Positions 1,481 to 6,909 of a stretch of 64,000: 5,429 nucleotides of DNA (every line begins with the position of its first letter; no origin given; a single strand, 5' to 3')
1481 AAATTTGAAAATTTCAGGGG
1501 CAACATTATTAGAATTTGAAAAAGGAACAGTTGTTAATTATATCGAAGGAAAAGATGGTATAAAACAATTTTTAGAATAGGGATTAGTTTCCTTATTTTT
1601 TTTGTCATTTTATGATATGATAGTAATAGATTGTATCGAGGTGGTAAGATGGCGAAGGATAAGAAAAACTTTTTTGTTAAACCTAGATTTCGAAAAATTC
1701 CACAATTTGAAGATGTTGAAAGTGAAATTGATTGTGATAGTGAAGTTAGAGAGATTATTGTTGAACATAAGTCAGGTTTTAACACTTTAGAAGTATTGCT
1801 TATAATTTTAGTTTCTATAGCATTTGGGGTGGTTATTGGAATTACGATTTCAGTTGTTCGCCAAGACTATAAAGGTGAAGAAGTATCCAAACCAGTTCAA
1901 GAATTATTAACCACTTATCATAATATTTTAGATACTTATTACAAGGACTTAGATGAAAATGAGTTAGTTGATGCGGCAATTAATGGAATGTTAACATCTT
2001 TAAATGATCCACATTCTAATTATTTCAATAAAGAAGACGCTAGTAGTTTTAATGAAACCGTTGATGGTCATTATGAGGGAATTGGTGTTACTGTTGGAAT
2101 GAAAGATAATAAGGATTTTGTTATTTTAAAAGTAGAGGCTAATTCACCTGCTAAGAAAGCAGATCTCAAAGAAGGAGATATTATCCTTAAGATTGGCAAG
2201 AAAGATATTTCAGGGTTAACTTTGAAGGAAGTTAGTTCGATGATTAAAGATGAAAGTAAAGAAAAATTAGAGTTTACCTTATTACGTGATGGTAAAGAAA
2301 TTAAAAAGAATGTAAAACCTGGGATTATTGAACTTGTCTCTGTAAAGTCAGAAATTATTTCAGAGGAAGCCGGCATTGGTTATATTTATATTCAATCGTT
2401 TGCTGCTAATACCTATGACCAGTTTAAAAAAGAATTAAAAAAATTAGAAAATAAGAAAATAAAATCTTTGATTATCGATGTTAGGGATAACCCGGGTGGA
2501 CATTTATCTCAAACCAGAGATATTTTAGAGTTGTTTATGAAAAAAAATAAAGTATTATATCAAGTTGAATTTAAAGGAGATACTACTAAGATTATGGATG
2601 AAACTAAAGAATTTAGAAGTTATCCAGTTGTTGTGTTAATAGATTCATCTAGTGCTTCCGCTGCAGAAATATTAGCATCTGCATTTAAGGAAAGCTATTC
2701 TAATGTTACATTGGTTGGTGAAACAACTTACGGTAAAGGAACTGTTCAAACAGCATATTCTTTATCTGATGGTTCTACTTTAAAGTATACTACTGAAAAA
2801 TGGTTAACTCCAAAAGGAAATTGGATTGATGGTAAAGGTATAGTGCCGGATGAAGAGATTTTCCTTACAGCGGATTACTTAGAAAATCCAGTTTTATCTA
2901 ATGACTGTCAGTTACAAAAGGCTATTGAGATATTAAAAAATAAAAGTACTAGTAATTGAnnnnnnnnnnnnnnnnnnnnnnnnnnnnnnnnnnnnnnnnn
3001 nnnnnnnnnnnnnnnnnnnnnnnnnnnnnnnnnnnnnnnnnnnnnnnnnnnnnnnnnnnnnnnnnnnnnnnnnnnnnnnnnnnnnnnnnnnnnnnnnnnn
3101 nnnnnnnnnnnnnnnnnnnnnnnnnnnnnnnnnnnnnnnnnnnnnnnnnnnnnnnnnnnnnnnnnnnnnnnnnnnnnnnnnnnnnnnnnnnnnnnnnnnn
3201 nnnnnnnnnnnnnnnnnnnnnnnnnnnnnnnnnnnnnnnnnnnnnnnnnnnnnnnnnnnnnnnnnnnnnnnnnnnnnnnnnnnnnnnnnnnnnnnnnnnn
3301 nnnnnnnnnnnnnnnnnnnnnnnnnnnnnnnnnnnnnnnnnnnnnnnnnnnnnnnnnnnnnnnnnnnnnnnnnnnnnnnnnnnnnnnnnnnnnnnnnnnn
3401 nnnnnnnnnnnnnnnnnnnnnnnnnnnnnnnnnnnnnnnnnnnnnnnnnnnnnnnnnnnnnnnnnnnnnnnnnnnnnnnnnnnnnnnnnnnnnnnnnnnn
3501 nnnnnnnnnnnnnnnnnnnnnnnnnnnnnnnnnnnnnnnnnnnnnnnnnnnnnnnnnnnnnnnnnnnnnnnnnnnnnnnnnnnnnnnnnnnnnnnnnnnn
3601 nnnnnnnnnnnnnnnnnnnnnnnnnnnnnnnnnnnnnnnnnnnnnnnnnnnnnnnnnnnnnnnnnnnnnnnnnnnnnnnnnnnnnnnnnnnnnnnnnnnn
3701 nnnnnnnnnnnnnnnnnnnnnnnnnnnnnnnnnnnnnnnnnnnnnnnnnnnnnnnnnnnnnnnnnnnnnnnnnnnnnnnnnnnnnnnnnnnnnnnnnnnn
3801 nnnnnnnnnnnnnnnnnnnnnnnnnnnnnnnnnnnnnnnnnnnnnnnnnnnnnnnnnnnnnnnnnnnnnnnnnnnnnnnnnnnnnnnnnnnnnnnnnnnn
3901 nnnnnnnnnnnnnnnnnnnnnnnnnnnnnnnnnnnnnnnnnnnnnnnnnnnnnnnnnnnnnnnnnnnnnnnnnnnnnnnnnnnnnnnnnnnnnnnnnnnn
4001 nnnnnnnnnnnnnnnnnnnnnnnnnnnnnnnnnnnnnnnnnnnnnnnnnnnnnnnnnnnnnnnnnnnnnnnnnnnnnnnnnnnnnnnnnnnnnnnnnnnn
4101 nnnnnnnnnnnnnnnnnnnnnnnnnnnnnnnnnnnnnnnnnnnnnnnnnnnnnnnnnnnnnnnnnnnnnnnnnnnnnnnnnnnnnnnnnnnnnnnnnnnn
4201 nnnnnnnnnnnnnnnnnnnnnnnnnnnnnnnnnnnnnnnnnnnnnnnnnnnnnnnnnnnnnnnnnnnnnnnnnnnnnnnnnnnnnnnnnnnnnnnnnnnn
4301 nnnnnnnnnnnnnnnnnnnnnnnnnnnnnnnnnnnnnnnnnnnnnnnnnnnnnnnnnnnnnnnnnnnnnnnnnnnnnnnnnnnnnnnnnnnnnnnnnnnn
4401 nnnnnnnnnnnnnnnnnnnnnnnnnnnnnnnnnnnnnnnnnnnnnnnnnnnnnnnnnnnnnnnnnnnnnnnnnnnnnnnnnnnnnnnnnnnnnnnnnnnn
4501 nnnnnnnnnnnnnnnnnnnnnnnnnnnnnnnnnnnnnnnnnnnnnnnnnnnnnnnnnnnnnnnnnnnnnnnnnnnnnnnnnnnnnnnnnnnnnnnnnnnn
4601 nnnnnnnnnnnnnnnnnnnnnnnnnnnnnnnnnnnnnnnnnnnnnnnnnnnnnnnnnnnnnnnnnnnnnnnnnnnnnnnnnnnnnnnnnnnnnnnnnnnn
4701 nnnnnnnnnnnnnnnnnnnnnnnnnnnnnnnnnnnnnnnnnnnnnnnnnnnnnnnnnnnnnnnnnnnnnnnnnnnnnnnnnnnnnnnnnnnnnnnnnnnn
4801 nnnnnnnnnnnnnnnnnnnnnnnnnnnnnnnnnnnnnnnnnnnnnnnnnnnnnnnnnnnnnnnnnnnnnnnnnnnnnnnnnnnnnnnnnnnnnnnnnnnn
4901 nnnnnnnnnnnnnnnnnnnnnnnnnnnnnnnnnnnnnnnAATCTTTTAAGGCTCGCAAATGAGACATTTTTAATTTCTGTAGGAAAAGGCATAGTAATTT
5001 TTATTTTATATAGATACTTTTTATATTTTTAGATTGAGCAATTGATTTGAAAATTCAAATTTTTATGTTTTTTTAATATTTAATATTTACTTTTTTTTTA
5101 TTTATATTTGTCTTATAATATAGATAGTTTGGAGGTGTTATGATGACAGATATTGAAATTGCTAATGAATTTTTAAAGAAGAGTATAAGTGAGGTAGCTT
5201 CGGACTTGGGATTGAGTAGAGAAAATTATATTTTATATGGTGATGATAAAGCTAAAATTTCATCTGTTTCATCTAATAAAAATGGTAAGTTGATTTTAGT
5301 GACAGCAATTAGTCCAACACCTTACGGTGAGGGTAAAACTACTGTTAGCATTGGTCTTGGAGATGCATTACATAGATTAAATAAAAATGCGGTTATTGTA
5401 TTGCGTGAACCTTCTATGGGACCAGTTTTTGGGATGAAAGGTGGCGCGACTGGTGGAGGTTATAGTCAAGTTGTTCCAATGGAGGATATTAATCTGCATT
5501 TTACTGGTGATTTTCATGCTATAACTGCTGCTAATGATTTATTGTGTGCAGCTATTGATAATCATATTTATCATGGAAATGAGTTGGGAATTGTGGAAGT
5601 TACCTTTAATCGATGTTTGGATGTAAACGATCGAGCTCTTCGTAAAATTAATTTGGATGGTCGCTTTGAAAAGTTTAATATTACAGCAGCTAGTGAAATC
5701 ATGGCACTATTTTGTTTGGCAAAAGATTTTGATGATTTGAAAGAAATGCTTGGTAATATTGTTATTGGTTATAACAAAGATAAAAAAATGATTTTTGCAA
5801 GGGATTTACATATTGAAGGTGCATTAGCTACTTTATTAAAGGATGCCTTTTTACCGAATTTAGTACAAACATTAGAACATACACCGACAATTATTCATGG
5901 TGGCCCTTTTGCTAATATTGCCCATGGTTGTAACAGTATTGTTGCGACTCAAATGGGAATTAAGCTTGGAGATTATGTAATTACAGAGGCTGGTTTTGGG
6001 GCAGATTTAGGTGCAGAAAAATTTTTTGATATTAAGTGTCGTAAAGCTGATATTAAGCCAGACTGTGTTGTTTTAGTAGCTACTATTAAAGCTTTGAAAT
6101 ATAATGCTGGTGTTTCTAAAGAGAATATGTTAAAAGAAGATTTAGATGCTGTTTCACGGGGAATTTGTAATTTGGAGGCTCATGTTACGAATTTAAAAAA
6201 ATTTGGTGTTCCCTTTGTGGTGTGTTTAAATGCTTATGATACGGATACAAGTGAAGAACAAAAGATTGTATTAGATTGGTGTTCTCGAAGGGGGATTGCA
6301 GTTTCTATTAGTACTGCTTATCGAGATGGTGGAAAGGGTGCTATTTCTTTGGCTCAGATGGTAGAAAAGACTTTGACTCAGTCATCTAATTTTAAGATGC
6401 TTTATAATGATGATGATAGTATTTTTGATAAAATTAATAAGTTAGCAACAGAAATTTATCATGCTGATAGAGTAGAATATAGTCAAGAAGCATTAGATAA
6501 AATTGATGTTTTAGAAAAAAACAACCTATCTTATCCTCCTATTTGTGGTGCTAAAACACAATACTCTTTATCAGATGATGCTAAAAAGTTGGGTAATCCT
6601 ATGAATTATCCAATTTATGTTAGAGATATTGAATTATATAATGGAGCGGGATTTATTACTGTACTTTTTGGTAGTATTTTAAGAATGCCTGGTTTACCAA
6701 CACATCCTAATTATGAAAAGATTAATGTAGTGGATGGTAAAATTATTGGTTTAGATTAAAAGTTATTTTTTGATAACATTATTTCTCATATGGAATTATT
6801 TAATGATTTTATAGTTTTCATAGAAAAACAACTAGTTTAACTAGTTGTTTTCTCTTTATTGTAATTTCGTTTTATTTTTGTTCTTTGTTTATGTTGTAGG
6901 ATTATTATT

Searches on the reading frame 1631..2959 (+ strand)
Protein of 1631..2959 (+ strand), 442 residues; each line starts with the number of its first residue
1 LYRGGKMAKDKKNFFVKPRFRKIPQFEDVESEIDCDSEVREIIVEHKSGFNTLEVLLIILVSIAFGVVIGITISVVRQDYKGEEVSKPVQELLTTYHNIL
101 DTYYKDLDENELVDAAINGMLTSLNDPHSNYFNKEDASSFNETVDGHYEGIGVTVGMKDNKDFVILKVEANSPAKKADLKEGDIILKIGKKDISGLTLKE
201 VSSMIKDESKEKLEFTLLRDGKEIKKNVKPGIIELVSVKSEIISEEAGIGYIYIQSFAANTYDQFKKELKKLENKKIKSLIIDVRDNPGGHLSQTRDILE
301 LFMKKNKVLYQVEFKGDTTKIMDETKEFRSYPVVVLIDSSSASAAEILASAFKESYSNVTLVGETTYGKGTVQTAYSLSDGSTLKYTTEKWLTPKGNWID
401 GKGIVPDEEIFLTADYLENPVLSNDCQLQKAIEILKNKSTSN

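Call 11: search_protein_families(library=ncbifam, proteins=[window:1631-2959:+], max_evalue=0.00001)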
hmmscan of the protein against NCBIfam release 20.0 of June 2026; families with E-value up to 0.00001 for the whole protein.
window:1631-2959:+ (442 aa): 17 families
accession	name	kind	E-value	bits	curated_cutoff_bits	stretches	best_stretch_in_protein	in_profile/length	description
NF052377.1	lmo1851_S41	exception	1.7e-93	313.9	725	1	58-431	14-387/468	lmo1851 family serine protease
TIGR00225.1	prc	subfamily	7.5e-91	304.6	218.6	1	103-416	5-320/335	C-terminal processing peptidase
NF045589.1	Cterm_S41_CtpB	exception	1.1e-67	228.6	633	1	92-438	63-415/416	carboxyl-terminal processing protease CtpB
NF045590.1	Cterm_S41_CtpC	exception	4.8e-62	210.1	665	1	105-438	72-413/418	carboxyl-terminal processing protease CtpC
TIGR03900.1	prc_long_Delta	hypoth_equivalog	3.1e-61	207.5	660.95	1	85-409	79-403/973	MXAN_5808 family serine peptidase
NF045588.1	Cterm_S41_CtpA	exception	8.7e-61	206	625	1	105-435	67-401/401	carboxyl-terminal processing protease CtpA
NF045591.1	Cterm_S41_CtpZ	exception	4.4e-50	170.6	525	1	108-437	70-399/403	carboxyl-terminal processing protease CtpZ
NF051464.1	tail_spec_CT441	exception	2.6e-38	132.2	700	1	108-407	207-522/645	tail-specific protease Tsp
NF008388.1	PRK11186.1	exception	8.6e-38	130.1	825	1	93-379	192-487/663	carboxy terminal-processing peptidase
NF058627.1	S41_Gfo1087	equivalog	3.4e-15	55.9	455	1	135-389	101-383/489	GFO_1087 family putative carboxy terminal peptidase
NF033424.1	chlamy_CPAF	equivalog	9.4e-11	41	250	0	245-304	301-361/564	protease-like activity factor CPAF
TIGR02037.1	degP_htrA_DO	subfamily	7.5e-09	35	416.2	1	154-237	252-329/434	Do family serine endopeptidase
NF047968.1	SerProtHtrA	equivalog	8.6e-09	35.2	470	1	156-228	284-355/357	serine protease HtrA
TIGR00054.1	TIGR00054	equivalog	4.3e-08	32.4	147.55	1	54-231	106-270/421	RIP metalloprotease RseP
NF041521.1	HhoA_HhoB_HtrA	equivalog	5.8e-08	32.4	450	1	156-232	258-333/335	HhoA/HhoB/HtrA family serine endopeptidase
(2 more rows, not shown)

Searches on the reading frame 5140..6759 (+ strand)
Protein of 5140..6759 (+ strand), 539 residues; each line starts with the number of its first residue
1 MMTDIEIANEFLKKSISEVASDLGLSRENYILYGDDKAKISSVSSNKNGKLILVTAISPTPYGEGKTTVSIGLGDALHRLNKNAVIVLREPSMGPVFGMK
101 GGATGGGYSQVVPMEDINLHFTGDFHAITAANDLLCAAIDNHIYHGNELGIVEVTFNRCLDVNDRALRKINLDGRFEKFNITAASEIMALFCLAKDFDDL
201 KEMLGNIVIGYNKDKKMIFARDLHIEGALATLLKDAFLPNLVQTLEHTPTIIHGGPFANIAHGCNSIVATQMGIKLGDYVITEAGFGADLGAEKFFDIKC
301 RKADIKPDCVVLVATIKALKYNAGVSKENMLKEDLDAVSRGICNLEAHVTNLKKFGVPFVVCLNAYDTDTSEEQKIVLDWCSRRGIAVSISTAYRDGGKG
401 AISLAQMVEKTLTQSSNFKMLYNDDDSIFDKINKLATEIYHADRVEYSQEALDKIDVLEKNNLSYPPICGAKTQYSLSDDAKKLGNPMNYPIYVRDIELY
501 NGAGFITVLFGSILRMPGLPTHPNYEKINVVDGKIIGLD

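Call 11: search_protein_families(library=ncbifam, proteins=[window:5140-6759:+], max_evalue=0.00001)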
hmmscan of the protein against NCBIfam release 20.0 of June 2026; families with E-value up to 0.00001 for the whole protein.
window:5140-6759:+ (539 aa): 3 families
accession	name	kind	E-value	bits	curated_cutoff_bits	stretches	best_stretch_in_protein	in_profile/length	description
NF010030.0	PRK13505.1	equivalog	2.4e-235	782.1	652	1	1-538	2-556/557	formate--tetrahydrofolate ligase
NF010031.0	PRK13506.1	equivalog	6e-176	586.2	800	1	1-538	1-577/578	formate--tetrahydrofolate ligase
NF010032.0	PRK13507.1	equivalog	7.1e-140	466.9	938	1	2-537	8-585/587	formate--tetrahydrofolate ligase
